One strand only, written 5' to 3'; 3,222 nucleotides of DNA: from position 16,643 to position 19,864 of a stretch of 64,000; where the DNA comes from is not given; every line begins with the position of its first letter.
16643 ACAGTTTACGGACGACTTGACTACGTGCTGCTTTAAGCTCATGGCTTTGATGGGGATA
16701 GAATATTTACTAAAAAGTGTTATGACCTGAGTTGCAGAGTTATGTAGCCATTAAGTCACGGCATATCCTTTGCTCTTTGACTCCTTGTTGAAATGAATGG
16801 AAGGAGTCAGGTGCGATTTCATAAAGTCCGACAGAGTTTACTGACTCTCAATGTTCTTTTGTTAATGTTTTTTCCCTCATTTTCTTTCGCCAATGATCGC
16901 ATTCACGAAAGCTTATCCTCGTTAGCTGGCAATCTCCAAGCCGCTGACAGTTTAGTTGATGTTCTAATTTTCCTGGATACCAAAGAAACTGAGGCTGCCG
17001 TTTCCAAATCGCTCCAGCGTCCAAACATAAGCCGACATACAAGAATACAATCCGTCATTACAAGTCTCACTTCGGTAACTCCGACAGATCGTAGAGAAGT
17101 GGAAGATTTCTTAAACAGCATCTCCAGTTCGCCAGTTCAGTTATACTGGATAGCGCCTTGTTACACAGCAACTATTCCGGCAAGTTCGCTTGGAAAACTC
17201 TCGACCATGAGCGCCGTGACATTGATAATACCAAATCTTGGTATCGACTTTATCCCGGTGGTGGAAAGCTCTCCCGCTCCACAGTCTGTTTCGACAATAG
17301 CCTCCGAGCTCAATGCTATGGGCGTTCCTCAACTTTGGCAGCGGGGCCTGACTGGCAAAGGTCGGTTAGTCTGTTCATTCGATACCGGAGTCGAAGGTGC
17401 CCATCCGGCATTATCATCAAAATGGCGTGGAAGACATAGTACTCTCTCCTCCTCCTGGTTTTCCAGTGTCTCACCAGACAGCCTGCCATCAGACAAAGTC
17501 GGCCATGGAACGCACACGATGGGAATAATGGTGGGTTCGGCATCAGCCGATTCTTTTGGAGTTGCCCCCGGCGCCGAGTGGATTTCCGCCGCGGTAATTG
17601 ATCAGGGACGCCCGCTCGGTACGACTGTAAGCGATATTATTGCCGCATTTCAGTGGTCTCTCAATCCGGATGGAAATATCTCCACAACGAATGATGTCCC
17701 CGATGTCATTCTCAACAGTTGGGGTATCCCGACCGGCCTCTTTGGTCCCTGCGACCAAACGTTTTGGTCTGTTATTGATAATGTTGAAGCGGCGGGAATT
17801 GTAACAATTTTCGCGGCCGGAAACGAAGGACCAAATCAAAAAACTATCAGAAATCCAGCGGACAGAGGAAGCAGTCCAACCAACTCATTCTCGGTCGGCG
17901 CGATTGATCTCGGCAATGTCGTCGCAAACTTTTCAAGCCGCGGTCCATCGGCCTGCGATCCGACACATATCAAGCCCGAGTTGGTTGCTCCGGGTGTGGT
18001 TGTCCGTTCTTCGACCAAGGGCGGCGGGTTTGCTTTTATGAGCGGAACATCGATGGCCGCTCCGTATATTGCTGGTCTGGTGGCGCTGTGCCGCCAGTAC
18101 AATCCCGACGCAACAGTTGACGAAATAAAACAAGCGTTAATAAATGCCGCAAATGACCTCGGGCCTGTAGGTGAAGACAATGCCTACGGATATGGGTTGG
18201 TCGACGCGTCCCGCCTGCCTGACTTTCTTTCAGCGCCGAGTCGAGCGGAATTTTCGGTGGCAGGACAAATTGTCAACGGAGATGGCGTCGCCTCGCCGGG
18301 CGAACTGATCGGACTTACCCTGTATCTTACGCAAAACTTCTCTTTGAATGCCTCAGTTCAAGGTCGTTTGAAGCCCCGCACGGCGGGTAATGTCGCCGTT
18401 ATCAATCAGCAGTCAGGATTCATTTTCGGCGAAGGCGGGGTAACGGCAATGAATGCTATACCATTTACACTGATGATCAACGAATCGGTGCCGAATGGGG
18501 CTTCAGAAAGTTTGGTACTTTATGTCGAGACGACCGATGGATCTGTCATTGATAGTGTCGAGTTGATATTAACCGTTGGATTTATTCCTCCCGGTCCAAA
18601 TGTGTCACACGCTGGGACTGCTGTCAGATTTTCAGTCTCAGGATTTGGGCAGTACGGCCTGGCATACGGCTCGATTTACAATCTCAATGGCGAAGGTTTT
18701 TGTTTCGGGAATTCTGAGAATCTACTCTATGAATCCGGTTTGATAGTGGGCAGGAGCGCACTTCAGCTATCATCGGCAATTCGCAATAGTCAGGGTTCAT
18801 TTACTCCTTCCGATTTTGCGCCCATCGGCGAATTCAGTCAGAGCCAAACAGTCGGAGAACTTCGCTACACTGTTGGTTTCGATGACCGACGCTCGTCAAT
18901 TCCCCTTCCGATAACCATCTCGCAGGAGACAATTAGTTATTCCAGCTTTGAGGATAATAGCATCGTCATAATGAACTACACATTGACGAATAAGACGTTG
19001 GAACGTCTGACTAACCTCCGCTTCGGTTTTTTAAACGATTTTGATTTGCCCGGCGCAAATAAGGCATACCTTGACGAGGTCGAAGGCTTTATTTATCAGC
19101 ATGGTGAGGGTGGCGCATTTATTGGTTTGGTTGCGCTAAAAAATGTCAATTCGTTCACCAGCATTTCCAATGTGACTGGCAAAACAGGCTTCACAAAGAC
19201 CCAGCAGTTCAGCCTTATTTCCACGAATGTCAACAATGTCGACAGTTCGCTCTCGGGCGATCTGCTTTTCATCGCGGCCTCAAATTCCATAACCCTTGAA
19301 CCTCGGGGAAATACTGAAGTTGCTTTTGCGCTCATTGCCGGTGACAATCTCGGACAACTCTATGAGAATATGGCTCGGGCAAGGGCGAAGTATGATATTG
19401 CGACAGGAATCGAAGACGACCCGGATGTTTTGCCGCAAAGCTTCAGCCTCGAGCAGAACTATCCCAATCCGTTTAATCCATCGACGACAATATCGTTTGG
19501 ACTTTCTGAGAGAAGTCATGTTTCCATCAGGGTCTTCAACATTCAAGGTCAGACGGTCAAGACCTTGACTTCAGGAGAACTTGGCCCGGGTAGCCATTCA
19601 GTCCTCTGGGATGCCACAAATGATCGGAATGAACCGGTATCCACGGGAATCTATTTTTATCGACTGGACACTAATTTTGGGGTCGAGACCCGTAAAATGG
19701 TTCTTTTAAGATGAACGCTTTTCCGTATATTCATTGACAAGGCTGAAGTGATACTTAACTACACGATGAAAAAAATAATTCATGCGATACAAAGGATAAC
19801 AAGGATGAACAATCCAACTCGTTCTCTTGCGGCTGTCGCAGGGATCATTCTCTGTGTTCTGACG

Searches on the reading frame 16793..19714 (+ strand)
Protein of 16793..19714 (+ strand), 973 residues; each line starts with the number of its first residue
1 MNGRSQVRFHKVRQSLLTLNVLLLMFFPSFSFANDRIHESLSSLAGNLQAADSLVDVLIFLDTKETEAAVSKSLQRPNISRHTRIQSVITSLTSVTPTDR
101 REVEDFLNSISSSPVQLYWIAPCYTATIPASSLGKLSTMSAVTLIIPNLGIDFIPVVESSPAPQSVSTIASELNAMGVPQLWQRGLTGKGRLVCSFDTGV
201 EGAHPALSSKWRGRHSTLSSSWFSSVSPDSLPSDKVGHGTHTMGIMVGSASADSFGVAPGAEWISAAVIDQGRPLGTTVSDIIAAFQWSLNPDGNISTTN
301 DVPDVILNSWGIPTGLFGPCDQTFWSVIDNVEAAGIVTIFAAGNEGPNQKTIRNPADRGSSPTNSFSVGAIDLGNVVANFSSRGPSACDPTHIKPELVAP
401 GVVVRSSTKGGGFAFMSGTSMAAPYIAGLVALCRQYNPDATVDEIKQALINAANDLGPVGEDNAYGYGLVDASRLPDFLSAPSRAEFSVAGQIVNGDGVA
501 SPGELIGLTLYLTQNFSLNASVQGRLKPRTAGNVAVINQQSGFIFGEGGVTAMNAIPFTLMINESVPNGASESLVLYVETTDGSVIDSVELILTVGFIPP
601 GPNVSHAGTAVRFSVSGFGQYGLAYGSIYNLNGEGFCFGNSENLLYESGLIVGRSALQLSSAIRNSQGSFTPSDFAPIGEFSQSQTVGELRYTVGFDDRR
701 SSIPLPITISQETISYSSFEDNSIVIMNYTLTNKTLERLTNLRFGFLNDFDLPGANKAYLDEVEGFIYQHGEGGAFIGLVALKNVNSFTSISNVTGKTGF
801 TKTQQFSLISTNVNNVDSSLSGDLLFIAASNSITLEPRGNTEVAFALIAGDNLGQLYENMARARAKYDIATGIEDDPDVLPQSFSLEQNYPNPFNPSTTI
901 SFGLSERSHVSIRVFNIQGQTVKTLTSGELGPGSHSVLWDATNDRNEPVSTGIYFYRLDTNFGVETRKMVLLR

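Call 25: find_encoding_contigs(protein=window:16793-19714:+, flank=10000, max_places=10)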
Protein window:16793-19714:+ (973 aa): no gene with exactly this product is on record in the collection.

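Call 48: search_protein_families(library=pfam, proteins=[window:16793-19711:+], max_evalue=0.00001)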
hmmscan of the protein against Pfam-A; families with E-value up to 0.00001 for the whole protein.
window:16793-19711:+ (973 aa): 3 families
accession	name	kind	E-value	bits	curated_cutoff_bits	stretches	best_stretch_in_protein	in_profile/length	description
PF00082.27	Peptidase_S8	-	7.9e-51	173.5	21.8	1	188-468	1-288/288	Subtilase family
PF13860.13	FlgD_ig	-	1.5e-08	34.9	27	1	899-956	11-71/79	FlgD Ig-like domain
PF18962.6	Por_Secre_tail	-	1.6e-06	28.8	27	1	890-970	2-74/75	Secretion system C-terminal sorting domain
